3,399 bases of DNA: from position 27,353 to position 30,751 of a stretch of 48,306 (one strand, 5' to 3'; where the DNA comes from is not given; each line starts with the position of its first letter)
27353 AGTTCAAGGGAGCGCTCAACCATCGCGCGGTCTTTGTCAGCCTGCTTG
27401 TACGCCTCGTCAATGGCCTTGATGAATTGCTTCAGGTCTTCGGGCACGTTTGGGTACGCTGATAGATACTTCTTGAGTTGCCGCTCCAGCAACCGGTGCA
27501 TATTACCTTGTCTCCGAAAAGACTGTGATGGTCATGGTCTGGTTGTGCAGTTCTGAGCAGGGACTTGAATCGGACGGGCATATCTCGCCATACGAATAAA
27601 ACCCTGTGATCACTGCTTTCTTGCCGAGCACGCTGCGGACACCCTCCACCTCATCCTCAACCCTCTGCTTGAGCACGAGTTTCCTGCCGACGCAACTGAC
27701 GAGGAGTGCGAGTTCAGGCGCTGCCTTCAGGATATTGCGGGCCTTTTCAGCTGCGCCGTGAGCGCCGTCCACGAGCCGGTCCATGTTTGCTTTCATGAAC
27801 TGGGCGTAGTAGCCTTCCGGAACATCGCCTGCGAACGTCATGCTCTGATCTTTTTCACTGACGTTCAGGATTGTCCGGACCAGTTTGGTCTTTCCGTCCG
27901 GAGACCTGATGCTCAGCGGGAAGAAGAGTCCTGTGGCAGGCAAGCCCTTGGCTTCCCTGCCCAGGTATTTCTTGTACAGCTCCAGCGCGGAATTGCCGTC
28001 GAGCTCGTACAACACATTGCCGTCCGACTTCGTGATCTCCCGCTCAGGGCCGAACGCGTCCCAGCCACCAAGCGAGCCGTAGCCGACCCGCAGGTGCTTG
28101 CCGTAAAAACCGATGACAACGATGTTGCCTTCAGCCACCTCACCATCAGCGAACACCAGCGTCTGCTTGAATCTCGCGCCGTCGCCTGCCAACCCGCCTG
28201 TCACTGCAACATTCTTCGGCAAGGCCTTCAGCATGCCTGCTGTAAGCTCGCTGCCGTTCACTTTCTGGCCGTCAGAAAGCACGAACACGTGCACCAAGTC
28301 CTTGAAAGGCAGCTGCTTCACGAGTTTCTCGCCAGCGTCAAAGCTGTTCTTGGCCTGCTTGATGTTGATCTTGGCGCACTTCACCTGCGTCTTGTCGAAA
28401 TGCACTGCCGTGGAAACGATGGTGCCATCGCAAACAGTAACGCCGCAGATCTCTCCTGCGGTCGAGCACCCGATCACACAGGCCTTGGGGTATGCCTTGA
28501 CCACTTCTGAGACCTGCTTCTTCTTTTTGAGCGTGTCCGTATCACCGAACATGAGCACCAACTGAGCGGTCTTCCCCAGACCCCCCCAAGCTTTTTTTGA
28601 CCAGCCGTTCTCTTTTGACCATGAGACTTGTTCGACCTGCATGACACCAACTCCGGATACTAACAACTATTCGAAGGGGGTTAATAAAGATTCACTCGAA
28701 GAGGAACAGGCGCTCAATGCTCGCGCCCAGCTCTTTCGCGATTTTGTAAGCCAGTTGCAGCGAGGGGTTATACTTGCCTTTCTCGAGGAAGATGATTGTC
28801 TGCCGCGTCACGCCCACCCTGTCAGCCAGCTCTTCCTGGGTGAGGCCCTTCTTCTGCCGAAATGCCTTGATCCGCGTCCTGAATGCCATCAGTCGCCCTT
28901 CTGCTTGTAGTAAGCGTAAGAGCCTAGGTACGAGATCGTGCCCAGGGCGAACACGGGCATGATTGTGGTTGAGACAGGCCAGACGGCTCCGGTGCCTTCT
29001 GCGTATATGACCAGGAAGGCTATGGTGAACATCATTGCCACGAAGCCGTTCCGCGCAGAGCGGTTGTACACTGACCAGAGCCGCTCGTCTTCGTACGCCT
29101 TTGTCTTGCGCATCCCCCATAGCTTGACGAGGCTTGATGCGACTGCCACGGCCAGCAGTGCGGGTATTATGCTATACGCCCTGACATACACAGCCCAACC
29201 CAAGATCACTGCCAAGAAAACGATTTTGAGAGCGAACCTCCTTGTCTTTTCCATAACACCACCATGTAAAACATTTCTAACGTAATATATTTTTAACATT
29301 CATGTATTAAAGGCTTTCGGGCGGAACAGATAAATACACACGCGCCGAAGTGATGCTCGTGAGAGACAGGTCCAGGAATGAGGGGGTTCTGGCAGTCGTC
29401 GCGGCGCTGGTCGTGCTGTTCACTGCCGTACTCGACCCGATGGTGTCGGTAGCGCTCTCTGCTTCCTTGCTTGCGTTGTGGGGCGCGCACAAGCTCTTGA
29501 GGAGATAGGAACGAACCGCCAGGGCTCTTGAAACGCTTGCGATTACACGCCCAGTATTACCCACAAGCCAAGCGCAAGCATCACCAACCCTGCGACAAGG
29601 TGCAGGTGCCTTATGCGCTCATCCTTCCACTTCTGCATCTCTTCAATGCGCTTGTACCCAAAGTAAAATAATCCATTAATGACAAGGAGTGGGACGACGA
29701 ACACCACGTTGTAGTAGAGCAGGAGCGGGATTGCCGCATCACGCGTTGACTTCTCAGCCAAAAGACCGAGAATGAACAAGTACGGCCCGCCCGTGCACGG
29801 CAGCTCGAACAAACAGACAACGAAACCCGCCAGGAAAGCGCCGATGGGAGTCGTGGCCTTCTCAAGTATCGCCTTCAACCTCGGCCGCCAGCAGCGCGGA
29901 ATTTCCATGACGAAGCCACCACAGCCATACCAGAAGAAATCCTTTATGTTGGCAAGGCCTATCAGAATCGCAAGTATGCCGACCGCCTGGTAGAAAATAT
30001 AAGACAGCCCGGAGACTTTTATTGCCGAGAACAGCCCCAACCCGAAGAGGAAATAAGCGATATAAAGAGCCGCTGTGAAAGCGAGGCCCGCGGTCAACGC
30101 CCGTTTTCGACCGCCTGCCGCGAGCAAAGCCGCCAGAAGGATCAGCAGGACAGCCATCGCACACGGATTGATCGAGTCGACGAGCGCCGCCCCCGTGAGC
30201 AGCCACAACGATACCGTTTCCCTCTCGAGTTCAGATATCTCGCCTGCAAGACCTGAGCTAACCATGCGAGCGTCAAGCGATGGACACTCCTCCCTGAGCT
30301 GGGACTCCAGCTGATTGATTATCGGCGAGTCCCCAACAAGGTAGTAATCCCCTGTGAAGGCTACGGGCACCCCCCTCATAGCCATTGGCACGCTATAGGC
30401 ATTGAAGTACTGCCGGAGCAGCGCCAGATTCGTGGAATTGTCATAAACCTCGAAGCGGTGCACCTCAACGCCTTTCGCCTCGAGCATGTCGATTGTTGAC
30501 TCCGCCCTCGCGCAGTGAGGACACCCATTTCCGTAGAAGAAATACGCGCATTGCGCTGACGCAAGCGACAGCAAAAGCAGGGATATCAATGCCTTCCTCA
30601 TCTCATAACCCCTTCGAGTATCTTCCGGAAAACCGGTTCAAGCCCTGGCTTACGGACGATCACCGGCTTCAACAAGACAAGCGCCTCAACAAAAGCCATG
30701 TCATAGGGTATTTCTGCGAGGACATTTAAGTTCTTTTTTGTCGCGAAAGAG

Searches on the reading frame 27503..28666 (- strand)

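Call 48: search_protein_families(library=pfam, proteins=[window:27503-28666:-])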
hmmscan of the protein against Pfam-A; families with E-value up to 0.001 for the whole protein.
window:27503-28666:- (387 aa): 2 families
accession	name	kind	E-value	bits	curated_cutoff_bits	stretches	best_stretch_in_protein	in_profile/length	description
PF08495.15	FIST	-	6e-51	173.5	23.2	1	35-224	1-188/189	FIST N domain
PF10442.14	FIST_C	-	1.7e-39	135.4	28.5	1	227-364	1-131/131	FIST C domain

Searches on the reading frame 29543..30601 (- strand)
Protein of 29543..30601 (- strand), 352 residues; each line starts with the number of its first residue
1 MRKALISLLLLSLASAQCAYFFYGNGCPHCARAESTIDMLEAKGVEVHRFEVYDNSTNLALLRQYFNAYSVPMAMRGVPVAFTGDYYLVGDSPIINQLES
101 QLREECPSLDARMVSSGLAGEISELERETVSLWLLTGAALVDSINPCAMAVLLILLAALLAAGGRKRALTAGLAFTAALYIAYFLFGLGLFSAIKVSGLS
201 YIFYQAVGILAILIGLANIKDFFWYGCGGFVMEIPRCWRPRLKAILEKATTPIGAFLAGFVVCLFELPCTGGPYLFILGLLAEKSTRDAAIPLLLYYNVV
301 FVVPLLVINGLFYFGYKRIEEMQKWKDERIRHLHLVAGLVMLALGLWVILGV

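Call 48: search_protein_families(library=pfam, proteins=[window:29543-30601:-])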
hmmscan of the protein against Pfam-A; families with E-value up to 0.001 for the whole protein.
window:29543-30601:- (352 aa): 2 families
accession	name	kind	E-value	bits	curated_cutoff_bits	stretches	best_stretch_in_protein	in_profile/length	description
PF11139.14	SfLAP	-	1.5e-09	38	35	1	136-348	2-207/213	Sap, sulfolipid-1-addressing protein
PF00462.30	Glutaredoxin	-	0.00092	19.8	22.9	0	25-84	7-56/60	Glutaredoxin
